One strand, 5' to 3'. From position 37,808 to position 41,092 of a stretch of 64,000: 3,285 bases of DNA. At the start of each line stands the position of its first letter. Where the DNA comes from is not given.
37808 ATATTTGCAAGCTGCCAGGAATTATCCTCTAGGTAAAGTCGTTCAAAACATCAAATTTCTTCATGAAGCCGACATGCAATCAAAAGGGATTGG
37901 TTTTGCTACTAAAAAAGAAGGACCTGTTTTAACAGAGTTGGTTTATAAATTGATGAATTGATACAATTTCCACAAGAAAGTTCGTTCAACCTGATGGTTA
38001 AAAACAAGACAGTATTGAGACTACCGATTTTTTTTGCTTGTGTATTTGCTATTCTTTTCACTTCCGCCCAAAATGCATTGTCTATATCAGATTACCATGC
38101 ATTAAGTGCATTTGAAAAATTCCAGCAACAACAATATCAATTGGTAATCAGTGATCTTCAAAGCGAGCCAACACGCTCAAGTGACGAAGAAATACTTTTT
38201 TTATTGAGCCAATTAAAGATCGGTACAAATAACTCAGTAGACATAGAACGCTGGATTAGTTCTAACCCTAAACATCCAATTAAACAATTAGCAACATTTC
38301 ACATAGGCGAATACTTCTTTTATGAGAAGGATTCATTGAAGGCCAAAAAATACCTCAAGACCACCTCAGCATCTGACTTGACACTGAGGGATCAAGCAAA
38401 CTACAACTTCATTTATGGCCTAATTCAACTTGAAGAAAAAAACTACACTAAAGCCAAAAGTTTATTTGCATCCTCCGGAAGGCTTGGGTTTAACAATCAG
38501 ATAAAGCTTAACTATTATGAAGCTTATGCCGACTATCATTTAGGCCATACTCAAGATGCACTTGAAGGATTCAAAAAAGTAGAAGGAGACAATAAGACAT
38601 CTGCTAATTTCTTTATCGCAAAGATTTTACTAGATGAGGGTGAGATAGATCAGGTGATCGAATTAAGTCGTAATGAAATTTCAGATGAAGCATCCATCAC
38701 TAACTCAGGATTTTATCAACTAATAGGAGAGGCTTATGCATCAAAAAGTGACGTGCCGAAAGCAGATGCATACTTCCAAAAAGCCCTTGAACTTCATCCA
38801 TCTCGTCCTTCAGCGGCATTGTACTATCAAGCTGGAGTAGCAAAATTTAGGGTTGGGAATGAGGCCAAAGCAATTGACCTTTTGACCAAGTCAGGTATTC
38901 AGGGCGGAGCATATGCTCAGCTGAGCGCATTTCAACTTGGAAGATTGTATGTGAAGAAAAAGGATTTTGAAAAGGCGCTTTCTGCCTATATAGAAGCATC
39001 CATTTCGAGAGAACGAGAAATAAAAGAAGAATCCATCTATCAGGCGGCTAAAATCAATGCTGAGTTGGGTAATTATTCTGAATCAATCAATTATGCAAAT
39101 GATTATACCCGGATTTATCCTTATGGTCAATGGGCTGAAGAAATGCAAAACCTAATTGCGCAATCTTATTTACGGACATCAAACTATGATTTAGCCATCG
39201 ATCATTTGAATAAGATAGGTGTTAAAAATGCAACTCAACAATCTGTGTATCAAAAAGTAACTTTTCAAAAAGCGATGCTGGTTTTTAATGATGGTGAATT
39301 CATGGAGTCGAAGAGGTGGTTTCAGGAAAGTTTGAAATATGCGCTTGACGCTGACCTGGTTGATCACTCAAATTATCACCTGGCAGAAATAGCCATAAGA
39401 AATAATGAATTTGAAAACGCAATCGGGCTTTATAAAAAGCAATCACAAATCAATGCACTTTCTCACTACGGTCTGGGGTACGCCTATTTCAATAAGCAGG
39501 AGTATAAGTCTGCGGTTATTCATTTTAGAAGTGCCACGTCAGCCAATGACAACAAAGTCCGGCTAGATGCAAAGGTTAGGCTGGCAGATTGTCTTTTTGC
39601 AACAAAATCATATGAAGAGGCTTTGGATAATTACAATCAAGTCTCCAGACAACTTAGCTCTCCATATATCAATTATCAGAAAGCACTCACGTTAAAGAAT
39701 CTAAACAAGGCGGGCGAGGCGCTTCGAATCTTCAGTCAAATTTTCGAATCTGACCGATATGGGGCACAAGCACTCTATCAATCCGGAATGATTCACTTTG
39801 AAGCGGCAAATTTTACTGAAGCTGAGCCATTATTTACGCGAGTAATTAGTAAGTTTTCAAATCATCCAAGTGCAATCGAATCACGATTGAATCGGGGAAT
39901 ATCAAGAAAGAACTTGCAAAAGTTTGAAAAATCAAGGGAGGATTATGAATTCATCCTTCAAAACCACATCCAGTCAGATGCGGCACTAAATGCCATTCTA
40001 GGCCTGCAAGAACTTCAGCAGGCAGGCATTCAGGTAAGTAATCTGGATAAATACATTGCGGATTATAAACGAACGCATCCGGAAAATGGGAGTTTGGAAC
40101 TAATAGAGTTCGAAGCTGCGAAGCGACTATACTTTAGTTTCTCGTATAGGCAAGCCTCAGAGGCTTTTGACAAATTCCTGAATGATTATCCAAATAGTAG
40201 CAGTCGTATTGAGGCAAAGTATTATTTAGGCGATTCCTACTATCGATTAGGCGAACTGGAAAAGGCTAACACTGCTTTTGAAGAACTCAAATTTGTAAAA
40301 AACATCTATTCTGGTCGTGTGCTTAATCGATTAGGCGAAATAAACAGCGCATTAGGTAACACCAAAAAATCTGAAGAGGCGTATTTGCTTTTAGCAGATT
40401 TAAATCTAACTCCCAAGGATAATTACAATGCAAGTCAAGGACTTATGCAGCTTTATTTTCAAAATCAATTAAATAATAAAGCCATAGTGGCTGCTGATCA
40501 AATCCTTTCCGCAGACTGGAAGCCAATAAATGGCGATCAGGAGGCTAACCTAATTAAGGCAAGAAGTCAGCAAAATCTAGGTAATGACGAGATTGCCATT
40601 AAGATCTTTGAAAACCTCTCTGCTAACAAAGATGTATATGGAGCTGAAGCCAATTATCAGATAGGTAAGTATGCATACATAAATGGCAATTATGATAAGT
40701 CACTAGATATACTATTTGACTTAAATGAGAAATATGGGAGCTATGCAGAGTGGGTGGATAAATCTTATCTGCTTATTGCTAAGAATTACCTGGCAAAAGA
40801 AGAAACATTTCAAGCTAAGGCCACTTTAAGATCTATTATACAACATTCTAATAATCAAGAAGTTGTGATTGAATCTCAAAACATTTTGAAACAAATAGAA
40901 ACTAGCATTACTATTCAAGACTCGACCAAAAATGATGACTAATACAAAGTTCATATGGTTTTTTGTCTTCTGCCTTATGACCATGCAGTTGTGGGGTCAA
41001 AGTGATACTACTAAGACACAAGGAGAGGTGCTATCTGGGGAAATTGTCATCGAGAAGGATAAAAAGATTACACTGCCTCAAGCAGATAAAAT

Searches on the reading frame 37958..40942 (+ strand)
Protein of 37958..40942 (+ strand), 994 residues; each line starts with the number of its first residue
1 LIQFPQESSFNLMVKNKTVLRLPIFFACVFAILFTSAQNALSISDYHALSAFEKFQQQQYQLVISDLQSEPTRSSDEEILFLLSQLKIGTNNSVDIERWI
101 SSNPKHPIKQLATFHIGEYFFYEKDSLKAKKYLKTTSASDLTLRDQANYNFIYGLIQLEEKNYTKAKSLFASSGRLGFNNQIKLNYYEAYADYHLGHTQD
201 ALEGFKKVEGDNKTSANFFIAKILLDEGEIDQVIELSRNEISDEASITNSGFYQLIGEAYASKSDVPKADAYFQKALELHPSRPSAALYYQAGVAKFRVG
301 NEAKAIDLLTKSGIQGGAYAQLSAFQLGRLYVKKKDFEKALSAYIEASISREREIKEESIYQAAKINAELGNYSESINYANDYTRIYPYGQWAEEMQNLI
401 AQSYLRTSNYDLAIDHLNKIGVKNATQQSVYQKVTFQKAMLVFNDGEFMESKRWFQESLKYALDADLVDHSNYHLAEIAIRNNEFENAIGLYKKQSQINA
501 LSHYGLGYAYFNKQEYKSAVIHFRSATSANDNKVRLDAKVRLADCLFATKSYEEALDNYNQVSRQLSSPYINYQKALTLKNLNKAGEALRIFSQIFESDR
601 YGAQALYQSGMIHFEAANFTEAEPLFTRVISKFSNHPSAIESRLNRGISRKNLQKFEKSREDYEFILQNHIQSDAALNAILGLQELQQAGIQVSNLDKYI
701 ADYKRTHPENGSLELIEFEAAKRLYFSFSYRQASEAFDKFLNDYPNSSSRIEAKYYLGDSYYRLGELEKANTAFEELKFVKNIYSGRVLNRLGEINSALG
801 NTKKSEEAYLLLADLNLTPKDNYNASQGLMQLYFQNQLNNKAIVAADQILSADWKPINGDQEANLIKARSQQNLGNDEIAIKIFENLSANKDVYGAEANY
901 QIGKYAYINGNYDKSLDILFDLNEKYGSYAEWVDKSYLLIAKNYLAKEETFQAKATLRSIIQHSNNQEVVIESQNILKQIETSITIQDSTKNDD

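Call 6: search_protein_families(library=pfam, proteins=[window:37958-40942:+], max_evalue=0.001)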
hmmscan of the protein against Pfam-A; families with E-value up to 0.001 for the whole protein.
window:37958-40942:+ (994 aa): 16 families
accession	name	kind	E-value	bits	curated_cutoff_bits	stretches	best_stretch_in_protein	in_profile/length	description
PF07719.23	TPR_2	-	2e-29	99.6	27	0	752-776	2-26/34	Tetratricopeptide repeat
PF13432.12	TPR_16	-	1.5e-27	96.1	32.7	0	504-561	1-56/65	Tetratricopeptide repeat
PF13174.12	TPR_6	-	2.4e-26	90.9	26.3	0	752-777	1-26/33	Tetratricopeptide repeat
PF13424.12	TPR_12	-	7.2e-24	84.2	30.1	0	256-312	9-71/77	Tetratricopeptide repeat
PF00515.34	TPR_1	-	3.7e-19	68.1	27.8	0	255-282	6-33/34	Tetratricopeptide repeat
PF13181.12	TPR_8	-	7.3e-18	63.6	25.7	0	252-281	3-32/34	Tetratricopeptide repeat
PF13428.12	TPR_14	-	1.7e-17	62.6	23.5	0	253-290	4-41/44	Tetratricopeptide repeat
PF14559.12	TPR_19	-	4.8e-15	56.1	25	0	515-568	6-57/68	Tetratricopeptide repeat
PF12895.13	ANAPC3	-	2.7e-14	53.6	27.2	0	503-560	26-80/82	Anaphase-promoting complex, cyclosome, subunit 3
PF09976.15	TPR_21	-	9.7e-12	45.5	25.5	0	509-562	85-139/193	Tetratricopeptide repeat-like domain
PF13176.12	TPR_7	-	1e-11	44.4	27.9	0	326-347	4-25/36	Tetratricopeptide repeat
PF25064.1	ARM_TT21_5th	-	2.9e-06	28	27.8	1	510-608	11-111/117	TT21 fifth ARM repeats domain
PF13371.12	TPR_9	-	1.3e-05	25.6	35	0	258-308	3-51/73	Tetratricopeptide repeat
PF13525.12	YfiO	-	0.00011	22.4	25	0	355-429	3-77/203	Outer membrane lipoprotein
PF13414.12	TPR_11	-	0.00016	21.7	26.8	0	257-300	1-42/42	TPR repeat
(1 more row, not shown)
